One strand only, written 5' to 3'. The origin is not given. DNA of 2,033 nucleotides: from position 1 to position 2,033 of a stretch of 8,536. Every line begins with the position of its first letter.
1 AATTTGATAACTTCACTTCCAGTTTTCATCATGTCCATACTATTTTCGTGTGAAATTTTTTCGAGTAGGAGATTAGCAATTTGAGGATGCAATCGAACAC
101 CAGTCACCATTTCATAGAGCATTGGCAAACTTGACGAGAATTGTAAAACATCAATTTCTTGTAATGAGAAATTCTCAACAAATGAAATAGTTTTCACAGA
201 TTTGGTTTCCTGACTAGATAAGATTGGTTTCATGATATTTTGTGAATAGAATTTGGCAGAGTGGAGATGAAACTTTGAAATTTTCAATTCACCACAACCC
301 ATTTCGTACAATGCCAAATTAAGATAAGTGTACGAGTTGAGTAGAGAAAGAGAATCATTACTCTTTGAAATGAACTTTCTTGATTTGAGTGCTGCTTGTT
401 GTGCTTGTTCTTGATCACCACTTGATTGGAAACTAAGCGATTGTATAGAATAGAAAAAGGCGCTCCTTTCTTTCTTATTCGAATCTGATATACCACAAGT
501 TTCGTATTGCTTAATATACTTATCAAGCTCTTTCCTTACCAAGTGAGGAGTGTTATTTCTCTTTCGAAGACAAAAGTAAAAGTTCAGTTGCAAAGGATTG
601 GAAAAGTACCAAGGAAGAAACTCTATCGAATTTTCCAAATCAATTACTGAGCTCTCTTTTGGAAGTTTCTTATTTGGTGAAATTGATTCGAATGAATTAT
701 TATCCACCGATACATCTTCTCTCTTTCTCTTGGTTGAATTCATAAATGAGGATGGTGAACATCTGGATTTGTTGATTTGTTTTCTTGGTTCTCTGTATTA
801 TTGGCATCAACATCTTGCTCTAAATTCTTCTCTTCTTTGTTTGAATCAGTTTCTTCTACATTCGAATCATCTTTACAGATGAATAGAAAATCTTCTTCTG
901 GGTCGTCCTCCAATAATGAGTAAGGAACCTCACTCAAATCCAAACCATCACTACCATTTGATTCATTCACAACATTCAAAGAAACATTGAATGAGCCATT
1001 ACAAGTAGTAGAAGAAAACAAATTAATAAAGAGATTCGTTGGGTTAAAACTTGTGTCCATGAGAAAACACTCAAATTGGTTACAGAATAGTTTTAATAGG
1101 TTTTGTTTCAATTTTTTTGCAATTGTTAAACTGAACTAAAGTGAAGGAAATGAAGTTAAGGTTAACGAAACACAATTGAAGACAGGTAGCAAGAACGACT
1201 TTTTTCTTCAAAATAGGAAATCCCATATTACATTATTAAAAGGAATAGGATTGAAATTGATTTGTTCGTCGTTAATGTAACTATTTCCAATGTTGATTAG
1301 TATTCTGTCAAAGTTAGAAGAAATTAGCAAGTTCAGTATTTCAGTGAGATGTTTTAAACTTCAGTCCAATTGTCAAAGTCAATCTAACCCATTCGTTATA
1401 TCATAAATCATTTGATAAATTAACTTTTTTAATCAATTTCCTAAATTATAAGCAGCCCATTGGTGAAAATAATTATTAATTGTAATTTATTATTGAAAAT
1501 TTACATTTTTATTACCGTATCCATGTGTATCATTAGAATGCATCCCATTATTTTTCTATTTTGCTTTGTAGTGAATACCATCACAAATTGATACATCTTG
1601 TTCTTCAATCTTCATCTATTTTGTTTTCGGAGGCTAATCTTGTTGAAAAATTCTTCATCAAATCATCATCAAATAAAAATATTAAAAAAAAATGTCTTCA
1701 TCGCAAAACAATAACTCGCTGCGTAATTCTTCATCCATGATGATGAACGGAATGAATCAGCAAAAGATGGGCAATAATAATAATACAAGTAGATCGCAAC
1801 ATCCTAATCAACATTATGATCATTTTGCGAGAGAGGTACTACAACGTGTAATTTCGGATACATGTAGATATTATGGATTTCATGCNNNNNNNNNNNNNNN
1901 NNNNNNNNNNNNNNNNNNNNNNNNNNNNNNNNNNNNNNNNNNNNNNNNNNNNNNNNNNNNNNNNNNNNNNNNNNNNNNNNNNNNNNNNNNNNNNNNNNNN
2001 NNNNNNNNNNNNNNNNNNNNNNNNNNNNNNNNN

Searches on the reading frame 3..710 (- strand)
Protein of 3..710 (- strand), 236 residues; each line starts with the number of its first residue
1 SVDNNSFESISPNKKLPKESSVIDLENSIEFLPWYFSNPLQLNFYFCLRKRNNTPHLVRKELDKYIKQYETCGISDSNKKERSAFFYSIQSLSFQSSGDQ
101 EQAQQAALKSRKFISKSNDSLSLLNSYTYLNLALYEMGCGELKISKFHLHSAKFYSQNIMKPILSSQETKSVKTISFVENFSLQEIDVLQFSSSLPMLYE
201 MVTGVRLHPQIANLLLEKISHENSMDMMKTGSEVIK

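Call 52: search_protein_families(library=pfam, proteins=[window:3-710:-], max_evalue=0.1)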
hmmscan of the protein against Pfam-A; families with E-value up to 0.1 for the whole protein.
seq(236 aa): 1 family
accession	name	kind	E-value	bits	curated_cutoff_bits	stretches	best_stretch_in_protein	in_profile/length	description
PF04505.17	CD225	-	0.0027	18.2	27.1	1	84-114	24-54/68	Interferon-induced transmembrane protein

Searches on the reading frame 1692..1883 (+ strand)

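Call 4: search_protein_families(library=pfam, proteins=[window:1692-1880:+], max_evalue=1)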
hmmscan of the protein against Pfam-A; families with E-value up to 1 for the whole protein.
window:1692-1880:+ (63 aa): 1 family
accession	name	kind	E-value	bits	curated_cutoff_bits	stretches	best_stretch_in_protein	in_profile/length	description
PF05136.18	Phage_portal_2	-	0.04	13.5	32.9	1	14-52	276-315/354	Phage portal protein, lambda family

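Call 52: search_protein_families(library=pfam, proteins=[window:1692-1883:+], max_evalue=0.1)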
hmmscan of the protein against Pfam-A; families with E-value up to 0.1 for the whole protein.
seq(64 aa): 2 families
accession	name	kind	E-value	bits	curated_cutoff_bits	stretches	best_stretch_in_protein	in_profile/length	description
PF05136.18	Phage_portal_2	-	0.042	13.4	32.9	1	14-52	276-315/354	Phage portal protein, lambda family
PF24176.1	TPR_TTI1_2nd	-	0.056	13.4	27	1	26-63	84-121/246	TELO2-interacting protein 1 homologue second TPR domain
